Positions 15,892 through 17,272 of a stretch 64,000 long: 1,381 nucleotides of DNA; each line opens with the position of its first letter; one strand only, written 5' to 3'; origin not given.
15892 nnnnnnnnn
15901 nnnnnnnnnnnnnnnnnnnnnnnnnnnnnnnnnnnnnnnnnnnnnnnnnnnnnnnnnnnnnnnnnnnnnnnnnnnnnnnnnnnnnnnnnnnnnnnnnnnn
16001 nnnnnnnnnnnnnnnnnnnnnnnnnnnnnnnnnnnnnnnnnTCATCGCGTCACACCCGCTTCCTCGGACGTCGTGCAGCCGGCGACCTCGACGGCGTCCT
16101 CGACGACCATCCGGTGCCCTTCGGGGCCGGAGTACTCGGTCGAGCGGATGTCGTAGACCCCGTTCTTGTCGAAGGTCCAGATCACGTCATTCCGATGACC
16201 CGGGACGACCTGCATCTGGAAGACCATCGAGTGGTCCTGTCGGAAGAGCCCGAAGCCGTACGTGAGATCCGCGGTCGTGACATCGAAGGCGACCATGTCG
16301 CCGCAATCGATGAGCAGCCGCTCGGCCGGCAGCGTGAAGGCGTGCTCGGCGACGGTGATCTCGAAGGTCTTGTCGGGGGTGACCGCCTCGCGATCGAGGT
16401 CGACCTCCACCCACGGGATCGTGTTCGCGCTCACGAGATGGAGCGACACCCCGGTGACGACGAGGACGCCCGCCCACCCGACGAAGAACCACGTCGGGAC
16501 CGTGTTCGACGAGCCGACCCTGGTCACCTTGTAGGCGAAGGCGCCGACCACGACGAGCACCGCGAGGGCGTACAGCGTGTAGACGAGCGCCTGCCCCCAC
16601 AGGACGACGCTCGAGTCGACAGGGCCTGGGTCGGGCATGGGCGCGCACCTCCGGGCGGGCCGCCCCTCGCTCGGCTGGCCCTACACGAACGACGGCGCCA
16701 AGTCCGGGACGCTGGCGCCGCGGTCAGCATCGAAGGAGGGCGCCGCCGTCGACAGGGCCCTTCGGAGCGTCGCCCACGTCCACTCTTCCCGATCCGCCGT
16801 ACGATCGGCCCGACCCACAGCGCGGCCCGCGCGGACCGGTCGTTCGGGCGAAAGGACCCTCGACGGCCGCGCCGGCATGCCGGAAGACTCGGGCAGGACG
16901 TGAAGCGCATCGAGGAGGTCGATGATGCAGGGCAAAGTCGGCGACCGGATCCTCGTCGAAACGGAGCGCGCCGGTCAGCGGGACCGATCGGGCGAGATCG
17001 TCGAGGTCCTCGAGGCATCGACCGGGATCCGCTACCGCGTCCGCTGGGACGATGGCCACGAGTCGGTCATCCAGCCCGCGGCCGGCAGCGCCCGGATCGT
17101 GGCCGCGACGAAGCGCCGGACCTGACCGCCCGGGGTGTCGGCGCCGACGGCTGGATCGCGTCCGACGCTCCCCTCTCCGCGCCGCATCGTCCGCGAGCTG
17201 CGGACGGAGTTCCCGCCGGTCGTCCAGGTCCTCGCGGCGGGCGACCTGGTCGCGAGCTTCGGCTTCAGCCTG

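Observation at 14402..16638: Heme-copper oxidase pair whose subunit II has Ser in place of both CuA cysteines, and whose subunit I lacks the A-family HPEVY tyrosine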

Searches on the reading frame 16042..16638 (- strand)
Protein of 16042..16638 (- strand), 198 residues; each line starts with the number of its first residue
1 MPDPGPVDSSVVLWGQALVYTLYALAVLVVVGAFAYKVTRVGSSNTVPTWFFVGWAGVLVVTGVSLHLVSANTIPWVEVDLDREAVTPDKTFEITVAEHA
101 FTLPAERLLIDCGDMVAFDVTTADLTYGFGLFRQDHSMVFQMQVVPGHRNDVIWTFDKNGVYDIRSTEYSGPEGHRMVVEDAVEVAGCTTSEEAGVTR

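Call 3: search_protein_families(library=pfam, proteins=[window:16042-16638:-], max_evalue=0.1)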
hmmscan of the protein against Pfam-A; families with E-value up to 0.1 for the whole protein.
window:16042-16638:- (198 aa): 1 family
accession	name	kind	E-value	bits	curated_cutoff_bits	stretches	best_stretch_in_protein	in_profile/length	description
PF13550.12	Phage-tail_3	-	0.02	15.2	23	0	98-119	128-149/164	Putative phage tail protein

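Call 4: search_protein_families(library=ncbifam, proteins=[window:16042-16638:-], max_evalue=0.1)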
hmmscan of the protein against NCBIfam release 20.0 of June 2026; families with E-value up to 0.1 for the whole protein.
window:16042-16638:- (198 aa): 3 families
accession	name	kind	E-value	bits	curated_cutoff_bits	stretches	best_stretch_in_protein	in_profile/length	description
TIGR02866.1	CoxB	equivalog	1e-06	28.5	147.7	1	18-178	15-186/202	cytochrome c oxidase subunit II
TIGR04246.1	nitrous_NosZ_Gp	equivalog_domain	0.00022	19.7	625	1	105-170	498-563/578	Sec-dependent nitrous-oxide reductase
NF050117.1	aa3_CtaC_Actin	exception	0.016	14.5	250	1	106-178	159-227/244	aa3-type cytochrome oxidase subunit II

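Call 49: find_homologous_proteins(query=window:16042-16638:-, max_evalue=0.001)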
Query window:16042-16638:- (198 aa): 3077 proteins with E <= 0.001 among 3429 candidates; the best 120 are listed.
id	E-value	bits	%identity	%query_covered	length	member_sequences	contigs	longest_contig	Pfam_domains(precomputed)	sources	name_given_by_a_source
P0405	9.1e-127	438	99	100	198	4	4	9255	-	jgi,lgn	jgi:cytochrome c oxidase subunit 2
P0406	2.0e-98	346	81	94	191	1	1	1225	-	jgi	jgi:cytochrome c oxidase subunit 2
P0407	1.4e-97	343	78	94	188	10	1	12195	-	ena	-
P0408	1.9e-97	343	77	98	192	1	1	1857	-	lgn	-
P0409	3.1e-96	339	81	92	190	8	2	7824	-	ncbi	-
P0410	1.2e-95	337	78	94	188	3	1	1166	-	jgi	jgi:cytochrome c oxidase subunit 2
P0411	1.3e-95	337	78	94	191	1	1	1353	-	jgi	jgi:cytochrome c oxidase subunit 2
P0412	2.2e-95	336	75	94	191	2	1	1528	-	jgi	-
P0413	2.4e-95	336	78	97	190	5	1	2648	-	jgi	jgi:cytochrome c oxidase subunit 2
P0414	6.2e-95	334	78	97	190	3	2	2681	-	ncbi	-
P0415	7.8e-95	334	78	93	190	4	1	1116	-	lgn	-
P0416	2.1e-93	329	80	89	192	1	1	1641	-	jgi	jgi:cytochrome c oxidase subunit 2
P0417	4.8e-93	328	79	92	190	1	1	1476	-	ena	-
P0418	5.0e-93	328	79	92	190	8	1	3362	-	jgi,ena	-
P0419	6.6e-92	324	75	94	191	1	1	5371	-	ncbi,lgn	-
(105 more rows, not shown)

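Call 61: predict_structure(alignment_id=A4)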
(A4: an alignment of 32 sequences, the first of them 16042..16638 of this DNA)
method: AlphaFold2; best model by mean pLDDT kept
length: 198 residues; sequences in the alignment: 32
mean_pLDDT: 83.4   pTM: 0.67
mean pLDDT of the five models: 83.4, 83.0, 82.3, 79.7, 79.4
residues with pLDDT >= 90: 95; 70-90: 69; 50-70: 23; < 50: 11
segments of 3 or more residues with pLDDT < 50: 1-3, 191-198
pLDDT, mean of each block of 10 residues (from residue 1): 53 73 82 81 77 83 74 63 90 97 98 96 95 94 94 94 91 91 92 43
secondary structure, 60 per line:
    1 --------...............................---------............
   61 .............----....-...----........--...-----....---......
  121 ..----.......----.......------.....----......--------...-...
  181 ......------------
elements in order: H9-39 H49-73 H78-81 E90-97 E100-102 E108-111 E115-122 E127-133 E138-144 E151-155 E160-165 E178-186

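Call 64: fold_search(model_id=the predicted structure, library=pdb)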
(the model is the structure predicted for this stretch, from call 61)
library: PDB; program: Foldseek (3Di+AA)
matches with E <= 10: 1460; with E <= 0.001: 418
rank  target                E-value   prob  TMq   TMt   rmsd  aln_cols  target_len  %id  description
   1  5ndc_B                7.2e-08  1.00  0.42  0.50   9.2       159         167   17  Structure of ba3-type cytochrome c oxidase from Thermus thermophilus by serial femtosecond crystallography (released 2017-08-23)
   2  2fwl_MODEL_1_B        8.2e-08  1.00  0.41  0.59   8.5       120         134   20  The cytochrome c552/CuA complex from Thermus thermophilus (released 2006-03-28)
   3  8ucj_b                9.2e-08  1.00  0.61  0.53   4.4       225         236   12  CryoEM structure of Komagataella pastoris Cytochrome c oxidase (11 subunits) in complex with human VMAT2 (released 2024-10-09)
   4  2yev_B                9.2e-08  1.00  0.57  0.38   5.0       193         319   18  Structure of caa3-type cytochrome oxidase (released 2012-05-23)
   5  6giq_b                1.0e-07  1.00  0.56  0.49   6.9       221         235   14  Saccharomyces cerevisiae respiratory supercomplex III2IV (released 2019-01-02)
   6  7atn_B                1.1e-07  1.00  0.56  0.46   5.4       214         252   16  Cytochrome c oxidase structure in R-state (released 2021-12-01)
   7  2qpe_B                1.7e-07  1.00  0.44  0.51   9.5       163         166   18  An unexpected outcome of surface-engineering an integral membrane protein: Improved crystallization of cytochrome ba3  (released 2007-12-11)
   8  7xmc_B                2.0e-07  1.00  0.60  0.48   4.7       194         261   14  Cryo-EM structure of Cytochrome bo3 from Escherichia coli, apo structure with DMSO (released 2022-12-21)
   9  5weh_H                2.4e-07  1.00  0.61  0.50   8.1       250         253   14  Cytochrome c oxidase from Rhodobacter sphaeroides in the reduced state (released 2017-09-13)
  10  5z62_B                2.6e-07  1.00  0.62  0.55   4.8       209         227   14  Structure of human cytochrome c oxidase (released 2019-02-27)
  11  7deg_B                2.6e-07  1.00  0.42  0.53   5.4       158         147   20  Cryo-EM structure of a heme-copper terminal oxidase dimer provides insights into its catalytic mechanism (released 2021-08-04)
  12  5weh_B                2.9e-07  1.00  0.61  0.50   8.1       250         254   14  Cytochrome c oxidase from Rhodobacter sphaeroides in the reduced state (released 2017-09-13)
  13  1m56_B                3.1e-07  1.00  0.62  0.49   8.2       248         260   14  Structure of cytochrome c oxidase from Rhodobactor sphaeroides (Wild Type) (released 2002-08-28)
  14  7au3_B                3.3e-07  1.00  0.56  0.46   8.6       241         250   14  Cytochrome c oxidase structure in F-state (released 2021-12-01)
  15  3dtu_D                3.5e-07  1.00  0.60  0.48   8.1       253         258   14  Catalytic core subunits (I and II) of cytochrome c oxidase from Rhodobacter sphaeroides complexed with deoxycholic aci (released 2008-09-16)
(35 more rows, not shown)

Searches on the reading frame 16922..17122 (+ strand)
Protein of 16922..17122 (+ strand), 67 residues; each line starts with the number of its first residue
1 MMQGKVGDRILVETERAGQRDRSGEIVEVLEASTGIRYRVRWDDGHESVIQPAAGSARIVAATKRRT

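Call 53: search_protein_families(library=pfam, proteins=[window:16922-17122:+], max_evalue=0.01)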
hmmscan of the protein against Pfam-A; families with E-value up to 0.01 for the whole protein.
window:16922-17122:+ (67 aa): 3 families
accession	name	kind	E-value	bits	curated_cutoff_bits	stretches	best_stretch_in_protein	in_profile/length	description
PF08940.17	DUF1918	-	3.3e-16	59.1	24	1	2-54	1-54/58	Domain of unknown function (DUF1918)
PF18359.7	Tudor_5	-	0.001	19.3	31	1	23-51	22-50/53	Histone methyltransferase Tudor domain 1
PF23614.1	DUF7141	-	0.0054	16.9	27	1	26-50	4-28/61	Domain of unknown function (DUF7141)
